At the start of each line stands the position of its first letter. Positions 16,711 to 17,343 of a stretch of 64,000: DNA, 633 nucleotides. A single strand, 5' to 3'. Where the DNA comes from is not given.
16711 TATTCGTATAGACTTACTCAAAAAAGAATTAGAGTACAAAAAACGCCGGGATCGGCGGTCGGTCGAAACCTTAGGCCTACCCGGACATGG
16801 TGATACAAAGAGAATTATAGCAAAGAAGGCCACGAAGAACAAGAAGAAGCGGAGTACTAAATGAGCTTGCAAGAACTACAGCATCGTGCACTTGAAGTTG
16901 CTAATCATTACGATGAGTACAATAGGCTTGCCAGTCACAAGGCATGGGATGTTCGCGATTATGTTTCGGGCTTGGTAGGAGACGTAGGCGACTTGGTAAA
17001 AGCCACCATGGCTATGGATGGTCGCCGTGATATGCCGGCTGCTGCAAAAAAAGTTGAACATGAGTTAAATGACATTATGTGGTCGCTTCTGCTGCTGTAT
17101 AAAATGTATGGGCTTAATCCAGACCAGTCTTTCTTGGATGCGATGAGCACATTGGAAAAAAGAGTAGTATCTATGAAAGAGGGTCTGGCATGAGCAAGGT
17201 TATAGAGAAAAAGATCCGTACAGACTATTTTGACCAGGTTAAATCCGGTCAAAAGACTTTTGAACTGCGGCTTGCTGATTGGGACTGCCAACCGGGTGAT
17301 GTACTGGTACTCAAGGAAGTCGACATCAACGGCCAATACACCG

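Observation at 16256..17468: NYN nuclease / MazG-like NTP pyrophosphohydrolase / ASCH(DUF3850) trio inserted into the pheS-pheT operon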

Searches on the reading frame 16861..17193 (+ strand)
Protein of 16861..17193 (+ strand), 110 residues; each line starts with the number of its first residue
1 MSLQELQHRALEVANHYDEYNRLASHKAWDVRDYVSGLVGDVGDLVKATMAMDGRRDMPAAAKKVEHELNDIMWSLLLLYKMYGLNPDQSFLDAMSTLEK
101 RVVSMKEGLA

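Call 4: search_protein_families(library=pfam, proteins=[window:16861-17190:+], max_evalue=0.01)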
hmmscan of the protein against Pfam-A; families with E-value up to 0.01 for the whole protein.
window:16861-17190:+ (110 aa): 0 families

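Call 5: search_protein_families(library=ncbifam, proteins=[window:16861-17190:+], max_evalue=0.01)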
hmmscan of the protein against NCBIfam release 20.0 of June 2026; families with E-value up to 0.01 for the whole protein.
window:16861-17190:+ (110 aa): 0 families

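Call 6: search_protein_families(library=padloc, proteins=[window:16861-17190:+], max_evalue=0.1)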
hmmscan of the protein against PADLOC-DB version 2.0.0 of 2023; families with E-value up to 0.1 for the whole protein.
window:16861-17190:+ (110 aa): 0 families

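Call 7: search_protein_families(library=phrogs, proteins=[window:16861-17190:+], max_evalue=0.01)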
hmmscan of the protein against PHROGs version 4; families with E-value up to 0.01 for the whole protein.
window:16861-17190:+ (110 aa): 0 families

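Call 8: search_solved_structures(query=window:16861-17190:+, max_evalue=10, show_alignments=3)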
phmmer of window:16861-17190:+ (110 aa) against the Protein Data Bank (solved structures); distinct sequences matched with E-value up to 10: 3.
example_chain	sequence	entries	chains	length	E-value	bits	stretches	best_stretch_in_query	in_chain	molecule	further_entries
7e7u_A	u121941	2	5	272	0.2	15.2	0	20-54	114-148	Fucose-binding lectin protein,Fucose-binding lectin protein,Fucose-binding lectin protein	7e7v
4csd_A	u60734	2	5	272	0.23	15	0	19-52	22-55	FUCOSE-BINDING LECTIN PROTEIN | Fucose-binding lectin protein,Fucose-binding lectin protein,Fucose-binding lectin protein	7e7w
7e7n_A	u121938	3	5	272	0.25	14.9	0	20-52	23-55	Fucose-binding lectin protein,Fucose-binding lectin protein,Fucose-binding lectin protein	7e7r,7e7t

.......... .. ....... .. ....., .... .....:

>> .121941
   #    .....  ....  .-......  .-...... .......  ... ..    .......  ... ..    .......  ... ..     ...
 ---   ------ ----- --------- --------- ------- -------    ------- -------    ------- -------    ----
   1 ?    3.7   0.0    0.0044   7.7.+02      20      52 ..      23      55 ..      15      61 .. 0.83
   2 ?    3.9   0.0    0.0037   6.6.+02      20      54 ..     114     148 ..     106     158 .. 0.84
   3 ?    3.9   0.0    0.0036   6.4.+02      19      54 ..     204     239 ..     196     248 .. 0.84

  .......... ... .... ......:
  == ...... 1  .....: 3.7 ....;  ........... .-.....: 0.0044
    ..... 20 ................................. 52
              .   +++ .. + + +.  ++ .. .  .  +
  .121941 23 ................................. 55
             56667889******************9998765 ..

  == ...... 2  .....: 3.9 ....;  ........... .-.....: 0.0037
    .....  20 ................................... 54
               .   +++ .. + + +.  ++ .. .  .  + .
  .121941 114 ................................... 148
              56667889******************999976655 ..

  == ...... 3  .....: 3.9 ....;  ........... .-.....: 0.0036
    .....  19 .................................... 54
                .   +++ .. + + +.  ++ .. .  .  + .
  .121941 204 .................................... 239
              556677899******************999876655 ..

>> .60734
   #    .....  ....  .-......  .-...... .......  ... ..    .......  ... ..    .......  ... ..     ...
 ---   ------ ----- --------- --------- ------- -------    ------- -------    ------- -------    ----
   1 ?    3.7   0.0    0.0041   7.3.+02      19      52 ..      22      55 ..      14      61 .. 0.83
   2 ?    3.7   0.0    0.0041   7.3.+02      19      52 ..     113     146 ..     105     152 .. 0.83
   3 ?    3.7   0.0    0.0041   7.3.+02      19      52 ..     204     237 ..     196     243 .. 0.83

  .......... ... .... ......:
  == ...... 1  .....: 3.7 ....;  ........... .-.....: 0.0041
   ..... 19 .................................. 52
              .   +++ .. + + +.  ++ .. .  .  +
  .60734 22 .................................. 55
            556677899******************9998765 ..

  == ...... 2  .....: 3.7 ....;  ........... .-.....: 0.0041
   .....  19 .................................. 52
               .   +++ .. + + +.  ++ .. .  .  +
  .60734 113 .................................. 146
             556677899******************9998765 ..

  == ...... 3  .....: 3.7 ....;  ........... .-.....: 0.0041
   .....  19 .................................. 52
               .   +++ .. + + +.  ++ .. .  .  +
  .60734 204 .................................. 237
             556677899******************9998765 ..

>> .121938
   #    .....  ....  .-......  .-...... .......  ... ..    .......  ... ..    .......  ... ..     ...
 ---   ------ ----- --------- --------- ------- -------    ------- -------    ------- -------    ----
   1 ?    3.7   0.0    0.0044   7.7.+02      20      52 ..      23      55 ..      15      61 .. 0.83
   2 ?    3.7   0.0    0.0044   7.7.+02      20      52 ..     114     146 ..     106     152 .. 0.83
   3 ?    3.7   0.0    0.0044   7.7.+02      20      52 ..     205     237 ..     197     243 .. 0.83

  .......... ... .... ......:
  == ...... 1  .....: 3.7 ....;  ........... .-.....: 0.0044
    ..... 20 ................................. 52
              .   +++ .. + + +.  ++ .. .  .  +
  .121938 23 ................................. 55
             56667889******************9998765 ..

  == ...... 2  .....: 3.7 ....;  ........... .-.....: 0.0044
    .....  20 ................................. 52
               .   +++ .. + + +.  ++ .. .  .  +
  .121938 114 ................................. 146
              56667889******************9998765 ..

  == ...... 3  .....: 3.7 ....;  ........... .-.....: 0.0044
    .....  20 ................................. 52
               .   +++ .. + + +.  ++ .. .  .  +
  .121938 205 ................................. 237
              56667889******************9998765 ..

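Call 11: find_homologous_proteins(query=window:16861-17190:+, max_evalue=0.001)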
Query window:16861-17190:+ (110 aa): 16 proteins with E <= 0.001 among 20 candidates.
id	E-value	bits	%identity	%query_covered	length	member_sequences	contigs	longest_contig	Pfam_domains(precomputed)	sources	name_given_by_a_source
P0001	6.3e-66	237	100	100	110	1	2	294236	-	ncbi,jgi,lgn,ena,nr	ncbi:MAG TPA: nucleotide pyrophosphohydrolase [Candidatus Limnocylindria bacterium]|nr:nucleotide py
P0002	1.5e-46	175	73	98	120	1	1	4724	-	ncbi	-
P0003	4.0e-40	154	66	98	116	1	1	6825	-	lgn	-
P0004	2.0e-39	152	64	98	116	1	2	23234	-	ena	-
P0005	4.0e-39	151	67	96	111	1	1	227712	-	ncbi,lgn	-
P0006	3.2e-38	148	64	97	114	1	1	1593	-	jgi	-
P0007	5.7e-38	147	64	97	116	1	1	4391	-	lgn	-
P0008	1.3e-37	146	62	100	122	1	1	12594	-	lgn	-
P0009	2.8e-37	145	62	96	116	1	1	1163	-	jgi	jgi:NTP pyrophosphatase (non-canonical NTP hydrolase)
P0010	4.0e-36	141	63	98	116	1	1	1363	-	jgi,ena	-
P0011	9.4e-34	134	60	95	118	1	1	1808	-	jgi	jgi:hypothetical protein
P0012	3.7e-33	132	58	97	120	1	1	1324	-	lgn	-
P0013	8.2e-33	131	58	99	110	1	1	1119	-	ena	-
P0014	2.0e-29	120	53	96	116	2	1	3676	-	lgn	-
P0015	7.5e-28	115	54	95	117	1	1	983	-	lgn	-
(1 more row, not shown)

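Call 12: find_encoding_contigs(protein=window:16861-17193:+, flank=10000, max_places=10)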
Protein window:16861-17193:+ (110 aa): 4 contigs read that carry it; 4 places shown.
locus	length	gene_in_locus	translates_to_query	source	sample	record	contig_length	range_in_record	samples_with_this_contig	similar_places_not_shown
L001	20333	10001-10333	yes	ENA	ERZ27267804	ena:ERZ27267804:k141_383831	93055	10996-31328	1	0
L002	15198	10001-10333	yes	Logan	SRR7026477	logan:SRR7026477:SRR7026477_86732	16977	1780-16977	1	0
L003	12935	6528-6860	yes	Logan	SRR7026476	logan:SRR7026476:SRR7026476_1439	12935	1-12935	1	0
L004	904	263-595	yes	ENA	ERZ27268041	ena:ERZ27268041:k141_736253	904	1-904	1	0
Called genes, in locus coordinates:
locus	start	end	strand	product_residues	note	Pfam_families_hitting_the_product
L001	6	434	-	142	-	PF01475:FUR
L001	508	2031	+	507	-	-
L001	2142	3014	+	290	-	PF02535:Zip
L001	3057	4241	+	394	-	PF02646:RmuC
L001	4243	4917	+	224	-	PF07884:VKOR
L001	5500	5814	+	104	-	-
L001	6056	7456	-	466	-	PF22422:MGH1-like_GH, PF01204:Trehalase, PF03200:Glyco_hydro_63 (weak)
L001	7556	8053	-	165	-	PF04461:YajQ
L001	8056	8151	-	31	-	-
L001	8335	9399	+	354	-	PF02912:Phe_tRNA-synt_N (weak), PF01409:tRNA-synt_2d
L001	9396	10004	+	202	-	PF01936:NYN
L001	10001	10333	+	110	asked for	-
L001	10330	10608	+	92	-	PF12961:DUF3850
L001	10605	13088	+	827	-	PF01588:tRNA_bind, PF03483:B3_4, PF03484:B5, PF17759:tRNA_synthFbeta, PF03147:FDX-ACB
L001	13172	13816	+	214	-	PF09972:DUF2207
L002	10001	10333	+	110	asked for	-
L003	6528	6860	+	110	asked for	-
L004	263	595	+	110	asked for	-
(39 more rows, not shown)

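Call 13: find_encoding_contigs(protein=P0005, flank=8000, max_places=3)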
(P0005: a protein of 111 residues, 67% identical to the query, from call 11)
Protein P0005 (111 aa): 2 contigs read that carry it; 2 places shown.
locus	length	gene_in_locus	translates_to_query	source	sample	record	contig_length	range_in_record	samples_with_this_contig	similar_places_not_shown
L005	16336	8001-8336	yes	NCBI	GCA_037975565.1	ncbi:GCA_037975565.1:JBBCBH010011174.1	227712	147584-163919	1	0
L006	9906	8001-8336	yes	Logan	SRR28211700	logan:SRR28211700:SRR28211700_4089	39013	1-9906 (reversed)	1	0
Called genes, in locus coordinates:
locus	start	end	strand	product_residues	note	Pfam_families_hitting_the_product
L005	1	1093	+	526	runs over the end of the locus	PF02492:cobW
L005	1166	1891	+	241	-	PF02535:Zip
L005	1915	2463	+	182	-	PF03734:YkuD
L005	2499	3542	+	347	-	PF02646:RmuC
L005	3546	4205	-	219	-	-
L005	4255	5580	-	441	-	PF22422:MGH1-like_GH, PF01204:Trehalase, PF03200:Glyco_hydro_63 (weak)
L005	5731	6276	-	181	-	-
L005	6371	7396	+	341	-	PF02912:Phe_tRNA-synt_N (weak), PF01409:tRNA-synt_2d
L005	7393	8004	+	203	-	PF01936:NYN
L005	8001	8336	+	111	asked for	-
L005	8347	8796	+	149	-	PF01243:PNPOx_N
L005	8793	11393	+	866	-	PF01588:tRNA_bind, PF03483:B3_4, PF03484:B5, PF17759:tRNA_synthFbeta, PF03147:FDX-ACB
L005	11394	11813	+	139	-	PF00254:FKBP_C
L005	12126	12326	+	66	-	PF00462:Glutaredoxin (weak)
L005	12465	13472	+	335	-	PF13434:Lys_Orn_oxgnase (faint), PF00890:FAD_binding_2 (faint), PF01266:DAO (faint), PF03486:HI0933_like (faint), PF07992:Pyr_redox_2, PF13738:Pyr_redox_3, PF00070:Pyr_redox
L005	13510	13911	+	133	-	PF13473:Cupredoxin_1, PF00127:Copper-bind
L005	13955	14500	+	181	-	PF00719:Pyrophosphatase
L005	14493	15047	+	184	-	PF00293:NUDIX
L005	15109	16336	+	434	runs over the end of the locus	PF00044:Gp_dh_N, PF02800:Gp_dh_C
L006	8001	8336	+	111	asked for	-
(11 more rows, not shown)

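Call 14: find_encoding_contigs(protein=P0004, flank=8000, max_places=3)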
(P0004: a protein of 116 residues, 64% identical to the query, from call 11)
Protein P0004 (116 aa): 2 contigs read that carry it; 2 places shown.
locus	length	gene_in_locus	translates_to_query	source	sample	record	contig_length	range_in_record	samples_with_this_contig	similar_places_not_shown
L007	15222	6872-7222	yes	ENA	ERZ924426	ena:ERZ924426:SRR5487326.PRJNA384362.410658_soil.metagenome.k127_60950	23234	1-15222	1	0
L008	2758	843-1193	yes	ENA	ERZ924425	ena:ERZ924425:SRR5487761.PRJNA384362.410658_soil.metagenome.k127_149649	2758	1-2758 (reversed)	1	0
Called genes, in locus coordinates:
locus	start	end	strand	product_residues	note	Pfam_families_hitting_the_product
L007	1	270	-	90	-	?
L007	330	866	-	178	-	-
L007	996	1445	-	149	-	PF04461:YajQ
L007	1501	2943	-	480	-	PF13522:GATase_6, PF13537:GATase_7, PF00156:Pribosyltran (weak)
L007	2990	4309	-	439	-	PF02844:GARS_N, PF01071:GARS_A, PF02655:ATP-grasp_3 (weak), PF02843:GARS_C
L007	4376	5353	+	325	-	PF13793:Pribosyltran_N, PF00156:Pribosyltran, PF14572:Pribosyl_synth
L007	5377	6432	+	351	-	PF02912:Phe_tRNA-synt_N (weak), PF01409:tRNA-synt_2d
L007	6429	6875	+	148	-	-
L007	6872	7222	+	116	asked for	-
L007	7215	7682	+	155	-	-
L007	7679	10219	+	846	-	PF01588:tRNA_bind, PF03483:B3_4, PF03484:B5, PF17759:tRNA_synthFbeta, PF03147:FDX-ACB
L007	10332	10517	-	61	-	-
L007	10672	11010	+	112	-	-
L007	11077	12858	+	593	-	PF00664:ABC_membrane, PF02463:SMC_N (weak), PF00005:ABC_tran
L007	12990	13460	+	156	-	PF00293:NUDIX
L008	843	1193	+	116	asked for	-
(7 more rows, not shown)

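Call 15: find_encoding_contigs(protein=P0008, flank=8000, max_places=3)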
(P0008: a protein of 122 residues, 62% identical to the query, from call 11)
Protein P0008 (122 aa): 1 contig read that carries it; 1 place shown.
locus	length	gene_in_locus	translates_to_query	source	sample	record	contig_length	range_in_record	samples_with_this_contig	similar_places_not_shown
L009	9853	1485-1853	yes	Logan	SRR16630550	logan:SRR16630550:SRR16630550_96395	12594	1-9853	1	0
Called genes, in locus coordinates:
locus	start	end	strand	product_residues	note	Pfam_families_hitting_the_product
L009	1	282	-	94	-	?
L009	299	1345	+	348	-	PF02912:Phe_tRNA-synt_N, PF01409:tRNA-synt_2d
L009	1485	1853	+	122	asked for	-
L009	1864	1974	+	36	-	-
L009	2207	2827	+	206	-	PF06044:DpnI, PF17726:DpnI_C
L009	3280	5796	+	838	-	PF01588:tRNA_bind (weak), PF03483:B3_4, PF03484:B5, PF17759:tRNA_synthFbeta, PF03147:FDX-ACB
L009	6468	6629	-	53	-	-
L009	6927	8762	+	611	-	PF09972:DUF2207, PF20990:DUF2207_C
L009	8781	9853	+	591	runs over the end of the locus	PF00664:ABC_membrane, PF00005:ABC_tran, PF02463:SMC_N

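Call 17: find_encoding_contigs(protein=P0003, flank=6000, max_places=2)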
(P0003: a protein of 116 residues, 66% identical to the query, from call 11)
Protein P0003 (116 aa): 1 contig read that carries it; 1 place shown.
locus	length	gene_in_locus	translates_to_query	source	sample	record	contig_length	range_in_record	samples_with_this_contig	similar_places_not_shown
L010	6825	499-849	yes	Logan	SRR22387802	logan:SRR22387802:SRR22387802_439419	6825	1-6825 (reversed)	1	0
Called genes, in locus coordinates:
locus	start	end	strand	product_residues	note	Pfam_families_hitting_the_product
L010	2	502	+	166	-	?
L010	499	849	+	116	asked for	-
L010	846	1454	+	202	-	PF01936:NYN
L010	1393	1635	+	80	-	-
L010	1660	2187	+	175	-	-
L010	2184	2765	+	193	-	PF01613:Flavin_Reduct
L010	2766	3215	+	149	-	PF01243:PNPOx_N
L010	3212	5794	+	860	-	PF01588:tRNA_bind, PF03483:B3_4, PF03484:B5, PF17759:tRNA_synthFbeta, PF03147:FDX-ACB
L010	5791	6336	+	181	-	PF00254:FKBP_C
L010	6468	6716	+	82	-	PF00462:Glutaredoxin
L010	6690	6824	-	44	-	?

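Call 18: find_encoding_contigs(protein=P0002, flank=6000, max_places=2)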
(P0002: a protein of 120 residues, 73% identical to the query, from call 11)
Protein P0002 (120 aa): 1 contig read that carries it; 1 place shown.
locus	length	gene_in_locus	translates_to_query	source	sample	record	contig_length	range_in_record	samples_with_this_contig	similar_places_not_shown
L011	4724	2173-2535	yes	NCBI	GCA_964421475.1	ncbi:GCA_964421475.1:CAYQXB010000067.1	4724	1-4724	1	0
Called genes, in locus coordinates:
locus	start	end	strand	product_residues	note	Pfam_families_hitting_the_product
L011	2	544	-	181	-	?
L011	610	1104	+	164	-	-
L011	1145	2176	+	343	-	PF02912:Phe_tRNA-synt_N (weak), PF01409:tRNA-synt_2d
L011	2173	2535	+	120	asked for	-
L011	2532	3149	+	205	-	PF00657:Lipase_GDSL, PF13472:Lipase_GDSL_2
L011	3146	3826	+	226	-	PF00106:adh_short, PF08659:KR (weak), PF13561:adh_short_C2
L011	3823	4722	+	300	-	?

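Call 19: find_encoding_contigs(protein=P0007, flank=6000, max_places=2)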
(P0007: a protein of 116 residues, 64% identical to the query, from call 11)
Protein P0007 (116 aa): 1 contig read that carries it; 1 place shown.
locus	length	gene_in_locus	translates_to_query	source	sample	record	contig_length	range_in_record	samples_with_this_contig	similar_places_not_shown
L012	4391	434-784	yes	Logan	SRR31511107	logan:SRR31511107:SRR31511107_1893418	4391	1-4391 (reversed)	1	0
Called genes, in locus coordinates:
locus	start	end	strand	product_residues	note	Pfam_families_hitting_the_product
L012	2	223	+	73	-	?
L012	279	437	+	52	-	-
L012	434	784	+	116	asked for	-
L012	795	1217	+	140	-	PF01243:PNPOx_N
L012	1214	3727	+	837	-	PF01588:tRNA_bind, PF03483:B3_4, PF03484:B5, PF17759:tRNA_synthFbeta, PF03147:FDX-ACB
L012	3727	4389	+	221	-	?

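Call 20: find_encoding_contigs(protein=P0014, flank=6000, max_places=2)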
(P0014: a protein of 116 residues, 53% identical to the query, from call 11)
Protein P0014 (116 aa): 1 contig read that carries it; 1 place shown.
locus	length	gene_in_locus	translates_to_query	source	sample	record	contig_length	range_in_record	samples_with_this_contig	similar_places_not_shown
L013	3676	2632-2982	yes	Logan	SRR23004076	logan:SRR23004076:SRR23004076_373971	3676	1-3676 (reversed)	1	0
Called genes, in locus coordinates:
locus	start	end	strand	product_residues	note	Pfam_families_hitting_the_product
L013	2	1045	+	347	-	?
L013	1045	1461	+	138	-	PF01230:HIT (weak)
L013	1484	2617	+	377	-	PF00293:NUDIX, PF03848:TehB (weak), PF13489:Methyltransf_23, PF08241:Methyltransf_11, PF08242:Methyltransf_12, PF13649:Methyltransf_25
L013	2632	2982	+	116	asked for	-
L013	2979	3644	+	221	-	PF01936:NYN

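Call 23: search_solved_structures(query=A1, max_evalue=10, show_alignments=4)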
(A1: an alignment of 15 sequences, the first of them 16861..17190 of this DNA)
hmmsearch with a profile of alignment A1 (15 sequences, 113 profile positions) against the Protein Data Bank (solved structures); distinct sequences matched with E-value up to 10: 7.
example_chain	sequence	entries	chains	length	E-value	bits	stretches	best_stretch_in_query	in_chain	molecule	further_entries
5ie9_A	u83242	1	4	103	0.06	16.4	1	40-102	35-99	Nucleotide pyrophosphohydrolase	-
4qgp_A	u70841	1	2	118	0.11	15.6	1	60-102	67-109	pyrophosphatase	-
3cra_A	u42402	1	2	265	0.44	13.7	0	56-106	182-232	Protein mazG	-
3crc_A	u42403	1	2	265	0.44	13.7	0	56-106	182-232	Protein mazG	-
2q73_A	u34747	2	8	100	0.47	13.6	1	34-92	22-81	Hypothetical protein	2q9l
6dy4_A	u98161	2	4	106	1.1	12.3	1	27-69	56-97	Soluble cytochrome b562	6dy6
2q5z_A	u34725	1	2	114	1.1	12.3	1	34-91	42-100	Hypothetical protein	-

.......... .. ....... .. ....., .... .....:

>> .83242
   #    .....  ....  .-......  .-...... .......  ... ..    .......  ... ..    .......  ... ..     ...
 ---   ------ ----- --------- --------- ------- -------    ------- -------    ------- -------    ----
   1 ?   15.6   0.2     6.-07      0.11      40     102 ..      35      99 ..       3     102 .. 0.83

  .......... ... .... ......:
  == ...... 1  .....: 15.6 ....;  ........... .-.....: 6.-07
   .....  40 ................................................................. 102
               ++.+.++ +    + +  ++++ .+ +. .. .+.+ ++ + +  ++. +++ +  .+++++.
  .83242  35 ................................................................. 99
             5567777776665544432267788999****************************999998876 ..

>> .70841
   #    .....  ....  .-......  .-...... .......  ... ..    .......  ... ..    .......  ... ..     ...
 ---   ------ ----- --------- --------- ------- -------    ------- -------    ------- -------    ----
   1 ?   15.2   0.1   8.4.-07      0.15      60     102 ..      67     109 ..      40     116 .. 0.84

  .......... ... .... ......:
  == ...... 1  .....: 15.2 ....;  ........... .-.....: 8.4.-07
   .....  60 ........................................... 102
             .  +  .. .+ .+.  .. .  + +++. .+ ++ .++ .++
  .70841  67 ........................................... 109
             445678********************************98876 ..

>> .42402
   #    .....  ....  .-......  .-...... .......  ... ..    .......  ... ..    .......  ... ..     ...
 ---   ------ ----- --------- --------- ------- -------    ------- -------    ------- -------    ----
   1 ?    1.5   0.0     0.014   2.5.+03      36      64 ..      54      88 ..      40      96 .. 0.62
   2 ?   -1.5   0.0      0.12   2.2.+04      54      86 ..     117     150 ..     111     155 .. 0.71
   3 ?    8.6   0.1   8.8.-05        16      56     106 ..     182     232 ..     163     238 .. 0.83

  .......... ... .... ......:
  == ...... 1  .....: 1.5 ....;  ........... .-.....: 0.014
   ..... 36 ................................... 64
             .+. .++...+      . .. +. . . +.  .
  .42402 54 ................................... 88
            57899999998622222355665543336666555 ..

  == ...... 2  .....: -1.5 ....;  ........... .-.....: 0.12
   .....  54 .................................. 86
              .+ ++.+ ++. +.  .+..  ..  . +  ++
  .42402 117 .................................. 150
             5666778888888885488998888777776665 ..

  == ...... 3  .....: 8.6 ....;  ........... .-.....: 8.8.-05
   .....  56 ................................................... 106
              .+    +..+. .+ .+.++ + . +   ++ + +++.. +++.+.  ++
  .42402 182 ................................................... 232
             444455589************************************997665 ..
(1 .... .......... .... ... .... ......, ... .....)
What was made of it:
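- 16861..17193 (+): MazG-like all-alpha NTP pyrophosphohydrolase, 110 aa, DCTPP1/iMazG-like four-helix bundle. Motifs GLVGD41VGD44L and E66-H-E68-L-N-D71. The profile search against PDB gives weak hits, mostly MazG-type entries: 5ie9, 4qgp, 3cra (call 23).
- On MazG-like all-alpha NTP pyrophosphohydrolase superfamily: These residues align to EExGE / EELGD of 5ie9 (call 23).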
